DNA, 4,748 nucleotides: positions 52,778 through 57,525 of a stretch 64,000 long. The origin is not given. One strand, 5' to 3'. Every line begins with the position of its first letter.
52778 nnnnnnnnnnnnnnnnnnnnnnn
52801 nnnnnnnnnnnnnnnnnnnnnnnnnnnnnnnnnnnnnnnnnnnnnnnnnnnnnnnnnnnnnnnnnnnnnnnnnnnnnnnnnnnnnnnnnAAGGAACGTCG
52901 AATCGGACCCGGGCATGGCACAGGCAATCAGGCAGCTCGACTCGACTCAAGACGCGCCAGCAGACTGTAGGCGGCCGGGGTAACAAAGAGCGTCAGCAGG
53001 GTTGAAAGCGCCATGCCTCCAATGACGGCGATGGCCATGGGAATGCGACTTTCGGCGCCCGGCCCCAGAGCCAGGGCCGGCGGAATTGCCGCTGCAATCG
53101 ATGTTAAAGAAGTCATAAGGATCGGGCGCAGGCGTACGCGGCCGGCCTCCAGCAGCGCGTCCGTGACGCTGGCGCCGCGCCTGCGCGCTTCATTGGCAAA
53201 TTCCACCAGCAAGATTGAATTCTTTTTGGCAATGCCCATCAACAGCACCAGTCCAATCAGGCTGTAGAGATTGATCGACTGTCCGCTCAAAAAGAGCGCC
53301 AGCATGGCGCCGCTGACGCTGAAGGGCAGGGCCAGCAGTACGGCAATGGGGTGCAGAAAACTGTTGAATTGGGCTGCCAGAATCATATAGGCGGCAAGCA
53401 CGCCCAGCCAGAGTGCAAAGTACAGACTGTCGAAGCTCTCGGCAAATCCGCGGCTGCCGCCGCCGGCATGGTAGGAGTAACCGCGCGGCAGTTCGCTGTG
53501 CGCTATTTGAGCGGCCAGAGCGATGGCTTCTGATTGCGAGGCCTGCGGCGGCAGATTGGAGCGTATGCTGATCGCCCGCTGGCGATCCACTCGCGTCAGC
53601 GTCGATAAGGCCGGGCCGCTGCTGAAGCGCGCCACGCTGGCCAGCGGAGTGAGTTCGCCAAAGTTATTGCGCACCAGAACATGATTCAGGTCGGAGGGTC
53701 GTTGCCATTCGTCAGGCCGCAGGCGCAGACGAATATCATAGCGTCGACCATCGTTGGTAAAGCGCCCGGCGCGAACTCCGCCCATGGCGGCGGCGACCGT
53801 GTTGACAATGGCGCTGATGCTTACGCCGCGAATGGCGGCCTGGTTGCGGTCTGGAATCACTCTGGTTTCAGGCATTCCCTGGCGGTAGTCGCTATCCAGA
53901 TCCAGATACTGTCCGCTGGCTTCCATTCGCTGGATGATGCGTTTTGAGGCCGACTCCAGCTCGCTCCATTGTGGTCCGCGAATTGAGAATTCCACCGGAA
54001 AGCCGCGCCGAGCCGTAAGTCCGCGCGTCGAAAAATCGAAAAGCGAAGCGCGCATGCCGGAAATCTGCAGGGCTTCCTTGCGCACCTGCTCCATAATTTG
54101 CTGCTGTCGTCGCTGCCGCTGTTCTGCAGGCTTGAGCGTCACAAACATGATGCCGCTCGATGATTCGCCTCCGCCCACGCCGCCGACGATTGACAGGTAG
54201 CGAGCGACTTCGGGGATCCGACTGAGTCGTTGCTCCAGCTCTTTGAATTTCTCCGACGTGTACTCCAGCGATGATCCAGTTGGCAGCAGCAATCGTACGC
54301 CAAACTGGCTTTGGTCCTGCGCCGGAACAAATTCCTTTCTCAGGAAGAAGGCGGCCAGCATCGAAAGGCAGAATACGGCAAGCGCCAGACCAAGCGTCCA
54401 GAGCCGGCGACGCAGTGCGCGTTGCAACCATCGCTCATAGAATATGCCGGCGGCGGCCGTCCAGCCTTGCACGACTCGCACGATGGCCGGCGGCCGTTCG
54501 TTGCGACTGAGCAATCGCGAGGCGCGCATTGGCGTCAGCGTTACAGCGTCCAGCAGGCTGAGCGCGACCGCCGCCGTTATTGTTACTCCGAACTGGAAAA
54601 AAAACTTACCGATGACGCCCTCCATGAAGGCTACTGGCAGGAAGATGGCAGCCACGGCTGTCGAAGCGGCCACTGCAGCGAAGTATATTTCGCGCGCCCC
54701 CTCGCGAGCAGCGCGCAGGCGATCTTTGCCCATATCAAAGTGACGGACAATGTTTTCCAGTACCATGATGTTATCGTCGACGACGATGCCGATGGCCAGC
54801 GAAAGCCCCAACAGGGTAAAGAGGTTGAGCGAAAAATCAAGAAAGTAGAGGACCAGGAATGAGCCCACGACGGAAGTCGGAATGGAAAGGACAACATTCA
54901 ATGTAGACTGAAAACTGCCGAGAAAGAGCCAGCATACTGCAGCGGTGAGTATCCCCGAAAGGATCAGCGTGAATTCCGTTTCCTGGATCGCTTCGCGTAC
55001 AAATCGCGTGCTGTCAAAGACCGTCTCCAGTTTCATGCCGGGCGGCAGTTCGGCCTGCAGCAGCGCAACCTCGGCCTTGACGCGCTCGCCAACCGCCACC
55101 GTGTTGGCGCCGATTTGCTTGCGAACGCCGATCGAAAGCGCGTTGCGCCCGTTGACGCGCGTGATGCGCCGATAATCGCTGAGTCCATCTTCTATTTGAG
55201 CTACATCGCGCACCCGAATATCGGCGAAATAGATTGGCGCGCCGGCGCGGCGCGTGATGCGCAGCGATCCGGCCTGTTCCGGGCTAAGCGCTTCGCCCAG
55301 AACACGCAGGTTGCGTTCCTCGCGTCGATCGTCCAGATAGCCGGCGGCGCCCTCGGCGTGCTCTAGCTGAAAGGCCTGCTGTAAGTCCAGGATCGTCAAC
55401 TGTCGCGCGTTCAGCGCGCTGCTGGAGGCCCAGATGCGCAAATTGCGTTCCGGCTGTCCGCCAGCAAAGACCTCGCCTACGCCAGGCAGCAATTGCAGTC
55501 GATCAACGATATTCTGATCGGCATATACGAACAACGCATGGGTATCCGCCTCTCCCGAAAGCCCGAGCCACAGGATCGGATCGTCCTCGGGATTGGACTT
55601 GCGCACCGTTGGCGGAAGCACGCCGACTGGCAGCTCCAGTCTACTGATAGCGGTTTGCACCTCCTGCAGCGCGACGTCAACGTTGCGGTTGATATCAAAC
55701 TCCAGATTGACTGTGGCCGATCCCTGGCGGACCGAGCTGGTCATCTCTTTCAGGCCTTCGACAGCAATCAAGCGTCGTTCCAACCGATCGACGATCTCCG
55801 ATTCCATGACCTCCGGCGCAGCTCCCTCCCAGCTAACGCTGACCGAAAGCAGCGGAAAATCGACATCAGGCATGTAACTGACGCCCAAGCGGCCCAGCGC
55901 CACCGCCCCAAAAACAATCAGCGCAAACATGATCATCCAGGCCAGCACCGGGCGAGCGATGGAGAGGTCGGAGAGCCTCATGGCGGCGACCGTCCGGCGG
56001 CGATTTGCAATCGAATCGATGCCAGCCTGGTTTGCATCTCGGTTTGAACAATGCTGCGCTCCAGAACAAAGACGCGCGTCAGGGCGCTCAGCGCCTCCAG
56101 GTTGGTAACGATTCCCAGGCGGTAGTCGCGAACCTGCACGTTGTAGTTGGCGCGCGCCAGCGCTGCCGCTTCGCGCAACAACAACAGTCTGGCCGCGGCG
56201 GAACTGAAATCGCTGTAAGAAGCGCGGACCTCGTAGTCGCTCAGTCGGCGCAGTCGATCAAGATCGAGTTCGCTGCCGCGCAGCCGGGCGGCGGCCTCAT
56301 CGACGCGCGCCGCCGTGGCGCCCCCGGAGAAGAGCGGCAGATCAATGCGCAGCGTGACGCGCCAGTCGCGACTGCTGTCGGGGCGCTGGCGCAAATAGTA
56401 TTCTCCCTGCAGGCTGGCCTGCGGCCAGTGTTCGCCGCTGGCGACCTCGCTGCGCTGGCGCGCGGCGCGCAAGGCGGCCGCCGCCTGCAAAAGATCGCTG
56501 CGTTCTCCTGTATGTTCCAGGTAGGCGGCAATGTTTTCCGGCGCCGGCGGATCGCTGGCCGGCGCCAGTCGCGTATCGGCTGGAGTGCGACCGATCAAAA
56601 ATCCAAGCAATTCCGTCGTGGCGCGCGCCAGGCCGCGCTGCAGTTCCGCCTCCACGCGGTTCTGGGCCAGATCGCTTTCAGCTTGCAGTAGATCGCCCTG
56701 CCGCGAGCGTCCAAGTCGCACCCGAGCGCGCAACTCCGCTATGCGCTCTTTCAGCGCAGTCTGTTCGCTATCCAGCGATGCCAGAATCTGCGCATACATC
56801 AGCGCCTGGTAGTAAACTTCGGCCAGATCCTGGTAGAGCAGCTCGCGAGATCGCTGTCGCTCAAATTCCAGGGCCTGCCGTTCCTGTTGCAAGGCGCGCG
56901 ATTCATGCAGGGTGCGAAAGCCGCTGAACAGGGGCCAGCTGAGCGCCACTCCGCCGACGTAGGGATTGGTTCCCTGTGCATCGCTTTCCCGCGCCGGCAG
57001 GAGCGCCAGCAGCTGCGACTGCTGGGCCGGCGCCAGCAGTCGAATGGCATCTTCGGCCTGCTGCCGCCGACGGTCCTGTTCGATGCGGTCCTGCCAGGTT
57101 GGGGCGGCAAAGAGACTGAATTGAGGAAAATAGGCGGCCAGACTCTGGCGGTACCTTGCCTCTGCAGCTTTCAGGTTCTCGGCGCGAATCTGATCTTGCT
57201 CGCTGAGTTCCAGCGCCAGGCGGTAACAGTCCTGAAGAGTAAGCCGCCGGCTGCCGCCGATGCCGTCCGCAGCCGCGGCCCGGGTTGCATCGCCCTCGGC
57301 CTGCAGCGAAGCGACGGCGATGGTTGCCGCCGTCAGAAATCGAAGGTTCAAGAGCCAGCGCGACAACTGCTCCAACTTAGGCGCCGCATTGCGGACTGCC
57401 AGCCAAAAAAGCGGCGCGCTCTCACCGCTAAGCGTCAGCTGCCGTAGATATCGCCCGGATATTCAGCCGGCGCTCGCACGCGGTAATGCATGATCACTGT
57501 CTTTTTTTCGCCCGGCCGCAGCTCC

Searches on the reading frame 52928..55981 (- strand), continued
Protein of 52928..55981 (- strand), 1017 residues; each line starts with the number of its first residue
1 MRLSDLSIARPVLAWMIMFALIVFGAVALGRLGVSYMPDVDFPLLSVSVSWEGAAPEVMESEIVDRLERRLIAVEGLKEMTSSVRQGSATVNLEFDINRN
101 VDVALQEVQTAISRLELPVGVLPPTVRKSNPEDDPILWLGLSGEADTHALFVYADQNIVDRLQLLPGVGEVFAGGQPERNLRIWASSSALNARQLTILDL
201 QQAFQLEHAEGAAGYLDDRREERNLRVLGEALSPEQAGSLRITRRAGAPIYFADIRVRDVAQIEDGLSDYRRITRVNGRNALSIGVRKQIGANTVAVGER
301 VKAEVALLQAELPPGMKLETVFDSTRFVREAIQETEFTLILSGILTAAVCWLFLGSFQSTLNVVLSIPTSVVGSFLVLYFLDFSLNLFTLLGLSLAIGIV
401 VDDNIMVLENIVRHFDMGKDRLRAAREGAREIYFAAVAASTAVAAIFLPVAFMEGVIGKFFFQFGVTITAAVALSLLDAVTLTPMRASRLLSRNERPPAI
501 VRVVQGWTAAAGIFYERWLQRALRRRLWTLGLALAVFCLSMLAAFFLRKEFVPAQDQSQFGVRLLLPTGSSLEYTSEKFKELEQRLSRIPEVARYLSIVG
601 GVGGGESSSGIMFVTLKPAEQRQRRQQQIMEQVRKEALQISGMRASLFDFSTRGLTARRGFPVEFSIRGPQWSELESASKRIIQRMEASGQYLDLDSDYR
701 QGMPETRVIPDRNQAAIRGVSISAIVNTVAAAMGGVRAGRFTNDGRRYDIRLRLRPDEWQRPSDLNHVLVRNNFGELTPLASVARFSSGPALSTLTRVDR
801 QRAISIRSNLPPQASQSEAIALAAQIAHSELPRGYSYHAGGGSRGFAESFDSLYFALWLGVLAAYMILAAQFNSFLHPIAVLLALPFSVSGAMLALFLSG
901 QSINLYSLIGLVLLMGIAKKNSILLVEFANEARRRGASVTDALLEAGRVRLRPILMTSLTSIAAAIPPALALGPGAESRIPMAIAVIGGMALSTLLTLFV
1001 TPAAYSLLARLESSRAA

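Call 96: search_dna_similar(query=window:52928-55981:-, collection=plasmids, mode=protein, max_rows=15, max_evalue=1e-100)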
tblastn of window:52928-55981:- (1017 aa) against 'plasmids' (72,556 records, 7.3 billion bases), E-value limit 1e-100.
Records with a match: 334; places in all: 476; records where one place covers at least 80% of the query: 334.
Best place of each record, by identity: <60% 334.
By first word of the organism name: Ralstonia 133; Sinorhizobium 69; Azospirillum 26; Sulfitobacter 22; Rhizobium 15; Agrobacterium 12; Shinella 5; Acinetobacter 4; Roseomonas 3; Pantoea 3; and 33 more.
By predicted mobility (MOB-suite, as given by PLSDB): non-mobilizable 135; mobilizable 116; conjugative 83.
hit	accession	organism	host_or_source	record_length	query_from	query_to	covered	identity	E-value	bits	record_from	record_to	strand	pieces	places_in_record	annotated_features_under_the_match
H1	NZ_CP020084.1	Blastomonas fulva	Cell culture,microcystis culture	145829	1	1006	99%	36.0%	6e-148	496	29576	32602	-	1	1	efflux RND transporter permease subunit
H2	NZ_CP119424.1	Photobacterium sp. DA100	-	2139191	1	1010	99%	35.1%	3e-134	455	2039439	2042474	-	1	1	none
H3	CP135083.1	Agrobacterium pusense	Single cell,Heavy rainforest soil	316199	1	1013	100%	34.9%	6e-136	460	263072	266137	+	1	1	record has no annotation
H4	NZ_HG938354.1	Neorhizobium galegae bv. orientalis str. HAMBI 540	Galega orientalis root nodule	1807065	1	1011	99%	34.8%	7e-141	475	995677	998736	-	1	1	record has no annotation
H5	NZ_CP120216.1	Agrobacterium leguminum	-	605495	1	1013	100%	34.6%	2e-144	486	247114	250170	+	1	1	efflux RND transporter permease subunit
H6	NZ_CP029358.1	Azospirillum thermophilum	cell culture,hot spring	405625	1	1013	100%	34.6%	3e-134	456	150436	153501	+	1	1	efflux RND transporter permease subunit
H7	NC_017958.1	Tistrella mobilis KA081020-065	-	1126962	1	1009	99%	34.6%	9e-144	483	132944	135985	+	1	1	record has no annotation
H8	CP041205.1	Rhizobium sp. NIBRBAC000502774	Genome assembly,Coal mine soil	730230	1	1008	99%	34.6%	3e-142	479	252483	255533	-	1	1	efflux RND transporter permease subunit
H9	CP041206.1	Rhizobium sp. NIBRBAC000502774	Genome assembly,Coal mine soil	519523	1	1008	99%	34.4%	2e-141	477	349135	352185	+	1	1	efflux RND transporter permease subunit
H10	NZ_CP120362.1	Chelativorans sp. AA-79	single cell,petroleum contaminated soil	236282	1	1008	99%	34.4%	2e-138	468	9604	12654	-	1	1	efflux RND transporter permease subunit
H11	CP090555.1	Neorhizobium galegae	Galega,Cell culture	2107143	1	1011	99%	34.2%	7e-142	478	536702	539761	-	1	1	efflux RND transporter permease subunit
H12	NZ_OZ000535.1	Shinella sp. WSC3-e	-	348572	1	1008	99%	34.3%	5e-136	461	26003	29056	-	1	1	efflux RND transporter permease subunit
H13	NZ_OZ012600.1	Shinella sp. WSD5-1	-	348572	1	1008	99%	34.3%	5e-136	461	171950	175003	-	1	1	efflux RND transporter permease subunit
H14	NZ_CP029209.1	Nitratireductor sp. OM-1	-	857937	1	1008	99%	34.2%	4e-125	429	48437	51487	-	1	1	efflux RND transporter permease subunit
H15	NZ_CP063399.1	Rhizobium sp. SL42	Amphicarpaea bracteata,Whole ...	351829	1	1011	99%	34.1%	5e-130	443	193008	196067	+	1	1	efflux RND transporter permease subunit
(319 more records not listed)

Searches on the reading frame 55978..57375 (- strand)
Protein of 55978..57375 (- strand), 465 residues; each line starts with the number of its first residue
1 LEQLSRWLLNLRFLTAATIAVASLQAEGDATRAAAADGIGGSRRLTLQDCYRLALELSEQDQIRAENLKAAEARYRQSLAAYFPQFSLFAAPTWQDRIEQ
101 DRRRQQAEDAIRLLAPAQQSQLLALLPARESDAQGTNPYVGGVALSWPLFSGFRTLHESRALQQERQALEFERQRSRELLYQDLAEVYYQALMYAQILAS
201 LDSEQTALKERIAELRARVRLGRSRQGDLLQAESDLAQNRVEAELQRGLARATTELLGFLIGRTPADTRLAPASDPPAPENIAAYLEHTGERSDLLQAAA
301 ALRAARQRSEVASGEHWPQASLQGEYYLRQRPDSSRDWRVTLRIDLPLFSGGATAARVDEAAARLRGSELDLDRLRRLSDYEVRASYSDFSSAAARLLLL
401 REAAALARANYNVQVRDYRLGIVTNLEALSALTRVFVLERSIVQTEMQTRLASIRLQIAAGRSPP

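Call 7: search_protein_families(library=pfam, proteins=[window:55978-57375:-], max_evalue=0.01)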
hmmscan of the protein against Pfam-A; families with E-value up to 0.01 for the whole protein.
window:55978-57375:- (465 aa): 1 family
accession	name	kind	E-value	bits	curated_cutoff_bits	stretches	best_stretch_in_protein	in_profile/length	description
PF02321.23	OEP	-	5.3e-37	127.9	22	2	292-459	12-185/187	Outer membrane efflux protein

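Call 8: search_protein_families(library=ncbifam, proteins=[window:55978-57375:-], max_evalue=0.01)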
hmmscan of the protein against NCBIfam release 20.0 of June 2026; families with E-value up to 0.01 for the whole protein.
window:55978-57375:- (465 aa): 4 families
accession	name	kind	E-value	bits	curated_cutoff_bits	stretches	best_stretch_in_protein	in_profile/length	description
TIGR01844.1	type_I_sec_TolC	subfamily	1.6e-32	113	225.15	1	45-462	3-399/414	TolC family outer membrane protein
TIGR01845.1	outer_NodT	subfamily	1.8e-15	56.7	210.05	1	144-461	133-458/460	efflux transporter outer membrane subunit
NF052390.1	efflux_OMP_AbuO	equivalog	7.2e-09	34.8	700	1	175-462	137-432/447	multidrug efflux outer membrane protein AbuO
NF007002.0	PRK09465.1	equivalog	1.3e-06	27.3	495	1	171-461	119-424/460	outer membrane channel protein TolC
